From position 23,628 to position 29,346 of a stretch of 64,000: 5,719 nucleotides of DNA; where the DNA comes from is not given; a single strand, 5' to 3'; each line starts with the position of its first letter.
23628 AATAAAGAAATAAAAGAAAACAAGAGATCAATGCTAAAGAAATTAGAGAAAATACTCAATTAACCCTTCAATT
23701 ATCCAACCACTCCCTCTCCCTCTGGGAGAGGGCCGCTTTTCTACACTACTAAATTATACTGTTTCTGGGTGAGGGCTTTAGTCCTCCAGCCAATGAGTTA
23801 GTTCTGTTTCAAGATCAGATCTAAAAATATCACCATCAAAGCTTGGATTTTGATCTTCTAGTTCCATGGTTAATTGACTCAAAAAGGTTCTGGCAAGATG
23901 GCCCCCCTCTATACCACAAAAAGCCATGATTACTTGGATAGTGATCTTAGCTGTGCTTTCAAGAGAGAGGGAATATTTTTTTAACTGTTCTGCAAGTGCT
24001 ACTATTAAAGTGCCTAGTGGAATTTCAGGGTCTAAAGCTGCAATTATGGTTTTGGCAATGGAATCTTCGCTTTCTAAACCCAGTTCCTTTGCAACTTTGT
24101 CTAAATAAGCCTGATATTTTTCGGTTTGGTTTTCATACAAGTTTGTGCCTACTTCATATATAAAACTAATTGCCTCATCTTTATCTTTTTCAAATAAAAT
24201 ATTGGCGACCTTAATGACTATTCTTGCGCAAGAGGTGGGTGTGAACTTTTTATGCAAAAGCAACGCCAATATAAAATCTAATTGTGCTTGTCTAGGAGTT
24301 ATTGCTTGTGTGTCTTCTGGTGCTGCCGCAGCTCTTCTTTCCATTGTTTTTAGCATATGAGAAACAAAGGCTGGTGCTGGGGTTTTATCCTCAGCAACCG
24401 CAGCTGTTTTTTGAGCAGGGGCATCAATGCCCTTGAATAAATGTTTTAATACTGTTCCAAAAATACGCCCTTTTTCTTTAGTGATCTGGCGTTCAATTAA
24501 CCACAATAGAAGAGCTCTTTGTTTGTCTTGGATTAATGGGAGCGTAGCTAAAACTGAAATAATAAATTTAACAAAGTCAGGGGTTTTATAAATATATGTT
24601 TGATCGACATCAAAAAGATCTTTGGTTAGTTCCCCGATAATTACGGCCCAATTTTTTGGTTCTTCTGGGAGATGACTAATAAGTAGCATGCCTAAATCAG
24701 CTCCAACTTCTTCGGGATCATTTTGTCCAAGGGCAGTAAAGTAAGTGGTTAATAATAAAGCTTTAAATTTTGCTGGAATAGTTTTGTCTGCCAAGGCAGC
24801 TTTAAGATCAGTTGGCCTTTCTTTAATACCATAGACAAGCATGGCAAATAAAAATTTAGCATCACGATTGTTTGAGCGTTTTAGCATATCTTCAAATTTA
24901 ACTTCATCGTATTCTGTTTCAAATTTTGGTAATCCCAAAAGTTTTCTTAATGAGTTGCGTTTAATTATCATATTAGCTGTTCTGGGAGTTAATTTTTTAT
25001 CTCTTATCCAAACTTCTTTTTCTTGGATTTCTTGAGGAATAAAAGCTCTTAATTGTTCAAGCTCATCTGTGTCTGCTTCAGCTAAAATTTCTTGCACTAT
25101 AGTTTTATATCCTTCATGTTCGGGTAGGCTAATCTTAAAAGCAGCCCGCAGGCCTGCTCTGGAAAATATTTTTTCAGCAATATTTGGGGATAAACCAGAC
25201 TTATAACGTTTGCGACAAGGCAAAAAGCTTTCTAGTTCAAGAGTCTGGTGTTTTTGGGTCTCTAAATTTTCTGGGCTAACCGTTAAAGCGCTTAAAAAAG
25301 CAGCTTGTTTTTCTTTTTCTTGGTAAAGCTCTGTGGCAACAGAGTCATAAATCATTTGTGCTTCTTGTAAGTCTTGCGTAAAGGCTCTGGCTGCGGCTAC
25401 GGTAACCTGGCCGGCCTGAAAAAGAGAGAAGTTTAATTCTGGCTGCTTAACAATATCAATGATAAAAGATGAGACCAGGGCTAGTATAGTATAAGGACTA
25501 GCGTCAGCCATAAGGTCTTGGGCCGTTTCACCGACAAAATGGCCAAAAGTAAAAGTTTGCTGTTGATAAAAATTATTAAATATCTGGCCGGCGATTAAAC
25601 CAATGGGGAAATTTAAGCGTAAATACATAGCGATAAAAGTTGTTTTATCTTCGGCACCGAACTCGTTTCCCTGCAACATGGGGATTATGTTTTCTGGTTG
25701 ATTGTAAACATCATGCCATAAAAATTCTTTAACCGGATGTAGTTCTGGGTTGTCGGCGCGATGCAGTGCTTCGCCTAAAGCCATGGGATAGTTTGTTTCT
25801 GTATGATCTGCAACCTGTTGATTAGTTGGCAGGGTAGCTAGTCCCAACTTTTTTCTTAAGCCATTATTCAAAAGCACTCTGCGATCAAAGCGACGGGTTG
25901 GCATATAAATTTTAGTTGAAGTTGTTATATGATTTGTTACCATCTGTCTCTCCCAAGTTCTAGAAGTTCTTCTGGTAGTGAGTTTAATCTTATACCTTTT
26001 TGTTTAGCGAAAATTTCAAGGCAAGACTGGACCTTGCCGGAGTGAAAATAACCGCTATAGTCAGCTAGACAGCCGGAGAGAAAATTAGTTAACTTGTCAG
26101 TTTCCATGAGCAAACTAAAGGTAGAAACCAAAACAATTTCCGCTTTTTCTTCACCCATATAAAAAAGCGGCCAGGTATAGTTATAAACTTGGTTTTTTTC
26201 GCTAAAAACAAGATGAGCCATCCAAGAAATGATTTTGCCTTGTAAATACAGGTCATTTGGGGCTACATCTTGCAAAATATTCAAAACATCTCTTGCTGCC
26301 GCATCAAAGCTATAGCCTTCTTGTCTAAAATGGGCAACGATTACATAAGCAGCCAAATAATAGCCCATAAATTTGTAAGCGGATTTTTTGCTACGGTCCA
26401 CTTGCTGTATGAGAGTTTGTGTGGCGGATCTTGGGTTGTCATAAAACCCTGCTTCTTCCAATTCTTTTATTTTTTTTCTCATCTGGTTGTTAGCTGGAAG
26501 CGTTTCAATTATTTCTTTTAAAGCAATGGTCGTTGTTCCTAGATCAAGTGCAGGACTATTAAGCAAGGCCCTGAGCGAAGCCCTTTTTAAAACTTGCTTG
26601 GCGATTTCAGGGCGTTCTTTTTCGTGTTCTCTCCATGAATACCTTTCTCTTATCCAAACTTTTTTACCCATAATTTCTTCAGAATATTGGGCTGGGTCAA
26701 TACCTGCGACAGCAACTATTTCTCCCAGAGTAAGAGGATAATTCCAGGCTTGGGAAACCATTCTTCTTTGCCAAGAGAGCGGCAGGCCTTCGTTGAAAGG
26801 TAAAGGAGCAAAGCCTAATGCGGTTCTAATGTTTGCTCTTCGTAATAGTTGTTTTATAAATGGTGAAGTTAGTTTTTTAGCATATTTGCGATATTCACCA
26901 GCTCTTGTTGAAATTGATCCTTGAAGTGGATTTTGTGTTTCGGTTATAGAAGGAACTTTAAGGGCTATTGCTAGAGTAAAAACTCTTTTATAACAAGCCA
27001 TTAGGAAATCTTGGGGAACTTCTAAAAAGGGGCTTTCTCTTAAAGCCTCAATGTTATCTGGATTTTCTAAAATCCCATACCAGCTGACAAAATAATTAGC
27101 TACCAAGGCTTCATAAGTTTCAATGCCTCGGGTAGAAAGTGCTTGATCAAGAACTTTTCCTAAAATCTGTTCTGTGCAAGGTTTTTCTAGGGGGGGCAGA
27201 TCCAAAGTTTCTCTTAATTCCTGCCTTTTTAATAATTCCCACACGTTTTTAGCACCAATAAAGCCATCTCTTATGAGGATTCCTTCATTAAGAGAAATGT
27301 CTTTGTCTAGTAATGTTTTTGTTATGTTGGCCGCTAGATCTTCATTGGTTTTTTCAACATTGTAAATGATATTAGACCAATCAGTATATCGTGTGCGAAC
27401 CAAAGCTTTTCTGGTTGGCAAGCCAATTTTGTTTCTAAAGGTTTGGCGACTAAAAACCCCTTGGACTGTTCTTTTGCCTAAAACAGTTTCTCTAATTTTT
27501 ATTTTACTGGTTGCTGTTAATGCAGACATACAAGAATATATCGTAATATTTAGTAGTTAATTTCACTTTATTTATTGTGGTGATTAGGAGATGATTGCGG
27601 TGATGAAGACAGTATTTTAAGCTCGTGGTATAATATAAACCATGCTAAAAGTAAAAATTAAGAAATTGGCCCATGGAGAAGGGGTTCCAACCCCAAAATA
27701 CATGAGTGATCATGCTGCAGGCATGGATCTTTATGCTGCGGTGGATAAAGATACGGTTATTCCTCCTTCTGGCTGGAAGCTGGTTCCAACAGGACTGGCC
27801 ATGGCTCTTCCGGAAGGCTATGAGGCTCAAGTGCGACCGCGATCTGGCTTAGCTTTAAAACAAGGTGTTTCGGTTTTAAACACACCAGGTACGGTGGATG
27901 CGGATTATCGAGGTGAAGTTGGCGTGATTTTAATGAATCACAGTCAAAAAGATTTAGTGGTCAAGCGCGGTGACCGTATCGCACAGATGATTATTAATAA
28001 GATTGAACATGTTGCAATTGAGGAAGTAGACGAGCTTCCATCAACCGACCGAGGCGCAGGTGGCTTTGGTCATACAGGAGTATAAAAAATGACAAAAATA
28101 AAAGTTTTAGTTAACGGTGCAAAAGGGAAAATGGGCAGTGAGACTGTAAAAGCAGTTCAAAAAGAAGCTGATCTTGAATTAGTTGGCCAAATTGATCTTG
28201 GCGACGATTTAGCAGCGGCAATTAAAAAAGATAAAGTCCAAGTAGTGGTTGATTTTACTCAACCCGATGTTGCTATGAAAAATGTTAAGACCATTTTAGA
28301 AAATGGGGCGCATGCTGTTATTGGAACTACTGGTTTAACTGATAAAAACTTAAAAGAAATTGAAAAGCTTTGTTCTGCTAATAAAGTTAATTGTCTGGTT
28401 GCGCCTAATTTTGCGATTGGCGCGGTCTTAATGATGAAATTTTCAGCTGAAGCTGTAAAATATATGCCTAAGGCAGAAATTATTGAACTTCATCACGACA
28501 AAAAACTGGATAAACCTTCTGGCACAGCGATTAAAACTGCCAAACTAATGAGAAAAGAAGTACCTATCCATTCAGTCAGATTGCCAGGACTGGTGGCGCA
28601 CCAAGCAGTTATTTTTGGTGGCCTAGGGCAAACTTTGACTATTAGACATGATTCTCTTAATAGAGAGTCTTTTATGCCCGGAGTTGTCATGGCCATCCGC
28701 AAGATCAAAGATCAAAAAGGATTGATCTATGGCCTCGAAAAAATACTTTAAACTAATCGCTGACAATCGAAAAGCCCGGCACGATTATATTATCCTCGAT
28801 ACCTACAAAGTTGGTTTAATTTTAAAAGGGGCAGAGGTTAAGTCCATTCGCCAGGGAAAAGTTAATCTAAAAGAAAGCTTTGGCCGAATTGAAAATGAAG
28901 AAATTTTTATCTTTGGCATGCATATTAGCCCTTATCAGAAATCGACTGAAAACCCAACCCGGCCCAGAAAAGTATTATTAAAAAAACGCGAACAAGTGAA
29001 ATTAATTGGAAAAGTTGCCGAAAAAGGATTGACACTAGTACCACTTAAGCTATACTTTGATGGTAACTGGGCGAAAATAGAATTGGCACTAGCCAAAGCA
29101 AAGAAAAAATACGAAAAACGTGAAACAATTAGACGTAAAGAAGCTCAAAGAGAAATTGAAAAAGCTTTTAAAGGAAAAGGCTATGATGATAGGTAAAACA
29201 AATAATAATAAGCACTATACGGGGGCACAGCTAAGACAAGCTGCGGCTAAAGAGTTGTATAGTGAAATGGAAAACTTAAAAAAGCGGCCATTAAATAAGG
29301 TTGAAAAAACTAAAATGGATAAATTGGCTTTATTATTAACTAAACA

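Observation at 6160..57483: Eleven copies of a fixed-geometry promoter-like motif mark a dispersed set of almost entirely orphan genes, a candidate alternative-sigma regulon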

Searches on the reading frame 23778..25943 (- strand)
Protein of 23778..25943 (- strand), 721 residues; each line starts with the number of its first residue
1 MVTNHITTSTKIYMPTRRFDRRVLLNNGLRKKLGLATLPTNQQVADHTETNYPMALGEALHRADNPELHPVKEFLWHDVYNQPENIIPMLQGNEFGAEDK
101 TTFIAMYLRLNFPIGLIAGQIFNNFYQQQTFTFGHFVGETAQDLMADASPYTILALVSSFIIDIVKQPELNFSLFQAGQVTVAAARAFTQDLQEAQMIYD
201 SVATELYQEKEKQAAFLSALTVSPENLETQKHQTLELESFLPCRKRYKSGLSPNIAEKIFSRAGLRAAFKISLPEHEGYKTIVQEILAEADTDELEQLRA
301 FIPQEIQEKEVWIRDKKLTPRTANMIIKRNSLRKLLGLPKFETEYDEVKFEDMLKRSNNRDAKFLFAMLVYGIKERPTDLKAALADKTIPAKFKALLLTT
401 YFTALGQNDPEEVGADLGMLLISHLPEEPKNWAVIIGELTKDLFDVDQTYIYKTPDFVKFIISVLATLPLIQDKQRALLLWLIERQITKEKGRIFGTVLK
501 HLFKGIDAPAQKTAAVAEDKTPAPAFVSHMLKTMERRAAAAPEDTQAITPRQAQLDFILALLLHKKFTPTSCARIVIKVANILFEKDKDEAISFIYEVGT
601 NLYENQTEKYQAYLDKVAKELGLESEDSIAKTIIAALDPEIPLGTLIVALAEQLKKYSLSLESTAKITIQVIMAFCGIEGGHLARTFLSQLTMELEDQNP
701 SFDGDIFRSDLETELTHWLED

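Call 6: search_protein_families(library=pfam, proteins=[window:23778-25943:-], max_evalue=0.01)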
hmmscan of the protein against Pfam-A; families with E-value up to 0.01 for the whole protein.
window:23778-25943:- (721 aa): 0 families

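Call 48: search_protein_families(library=ncbifam, proteins=[window:23778-25943:-], max_evalue=0.01)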
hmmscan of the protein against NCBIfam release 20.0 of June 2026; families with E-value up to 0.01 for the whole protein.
window:23778-25943:- (721 aa): 0 families

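Call 49: search_protein_families(library=padloc, proteins=[window:23778-25943:-], max_evalue=0.01)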
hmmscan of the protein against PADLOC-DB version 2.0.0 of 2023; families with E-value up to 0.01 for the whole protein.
window:23778-25943:- (721 aa): 0 families

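Call 62: search_solved_structures(query=window:23778-25943:-, max_evalue=1)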
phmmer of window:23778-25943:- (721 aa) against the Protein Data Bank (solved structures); distinct sequences matched with E-value up to 1: 0.

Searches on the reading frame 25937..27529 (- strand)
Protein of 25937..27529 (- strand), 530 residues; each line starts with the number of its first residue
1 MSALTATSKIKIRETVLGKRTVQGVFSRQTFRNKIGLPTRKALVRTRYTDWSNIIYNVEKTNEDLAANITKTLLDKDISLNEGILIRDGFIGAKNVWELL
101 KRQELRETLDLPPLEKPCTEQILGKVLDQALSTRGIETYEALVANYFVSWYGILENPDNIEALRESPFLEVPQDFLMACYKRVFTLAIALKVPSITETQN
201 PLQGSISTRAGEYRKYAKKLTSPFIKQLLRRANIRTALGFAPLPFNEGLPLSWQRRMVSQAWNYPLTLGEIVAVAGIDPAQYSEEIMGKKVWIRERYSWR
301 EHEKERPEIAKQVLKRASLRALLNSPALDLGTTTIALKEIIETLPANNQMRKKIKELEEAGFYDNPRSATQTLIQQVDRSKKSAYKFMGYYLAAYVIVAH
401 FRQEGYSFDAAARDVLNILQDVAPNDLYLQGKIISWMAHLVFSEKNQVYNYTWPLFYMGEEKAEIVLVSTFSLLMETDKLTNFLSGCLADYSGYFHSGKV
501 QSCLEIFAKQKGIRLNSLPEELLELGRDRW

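Call 6: search_protein_families(library=pfam, proteins=[window:25937-27529:-], max_evalue=0.01)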
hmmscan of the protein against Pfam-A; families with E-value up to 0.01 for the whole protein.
window:25937-27529:- (530 aa): 0 families

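Call 38: find_homologous_proteins(query=window:25937-27529:-, max_evalue=0.001)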
Query window:25937-27529:- (530 aa): 1 proteins with E <= 0.001 among 8000 candidates.
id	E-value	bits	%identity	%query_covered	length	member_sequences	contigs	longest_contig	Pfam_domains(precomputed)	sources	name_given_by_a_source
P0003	0.0e+0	1192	100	100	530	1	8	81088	-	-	-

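Call 48: search_protein_families(library=ncbifam, proteins=[window:25937-27529:-], max_evalue=0.01)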
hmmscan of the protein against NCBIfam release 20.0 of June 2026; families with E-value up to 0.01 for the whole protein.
window:25937-27529:- (530 aa): 0 families

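Call 49: search_protein_families(library=padloc, proteins=[window:25937-27529:-], max_evalue=0.01)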
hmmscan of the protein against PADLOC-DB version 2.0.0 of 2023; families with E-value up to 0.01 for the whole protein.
window:25937-27529:- (530 aa): 0 families

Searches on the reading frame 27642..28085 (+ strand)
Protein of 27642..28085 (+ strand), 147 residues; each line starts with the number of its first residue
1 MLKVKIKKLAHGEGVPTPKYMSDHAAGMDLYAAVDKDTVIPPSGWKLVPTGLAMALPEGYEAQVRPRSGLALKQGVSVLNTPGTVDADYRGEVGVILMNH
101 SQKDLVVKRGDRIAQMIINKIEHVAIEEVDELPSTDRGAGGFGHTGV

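Call 11: search_protein_families(library=pfam, max_evalue=0.0001, proteins=[window:27642-28085:+])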
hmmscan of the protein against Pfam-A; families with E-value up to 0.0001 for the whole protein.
window:27642-28085:+ (147 aa): 2 families
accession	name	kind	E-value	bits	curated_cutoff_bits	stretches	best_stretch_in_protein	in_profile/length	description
PF00692.24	dUTPase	-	2.5e-34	118.3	22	1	16-146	4-129/129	dUTPase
PF22769.1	DCD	-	2e-10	41.4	27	1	35-120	68-152/153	dCTP deaminase-like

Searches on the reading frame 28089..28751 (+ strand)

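Call 12: search_protein_families(library=pfam, max_evalue=0.0001, proteins=[window:28089-28751:+])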
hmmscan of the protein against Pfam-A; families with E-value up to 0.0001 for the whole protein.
window:28089-28751:+ (220 aa): 2 families
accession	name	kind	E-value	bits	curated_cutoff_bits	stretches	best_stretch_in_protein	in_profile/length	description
PF05173.19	DapB_C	-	1e-32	113.2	27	1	111-220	1-121/121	Dihydrodipicolinate reductase, C-terminus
PF01113.26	DapB_N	-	3.4e-25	89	25.6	1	4-108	1-124/124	Dihydrodipicolinate reductase, N-terminus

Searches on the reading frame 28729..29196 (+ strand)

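Call 12: search_protein_families(library=pfam, max_evalue=0.0001, proteins=[window:28729-29196:+])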
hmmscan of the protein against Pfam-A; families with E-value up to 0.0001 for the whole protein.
window:28729-29196:+ (155 aa): 1 family
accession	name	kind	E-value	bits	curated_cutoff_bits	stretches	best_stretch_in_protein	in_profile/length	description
PF01668.23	SmpB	-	1.5e-53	181.1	27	1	10-148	1-142/143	SmpB protein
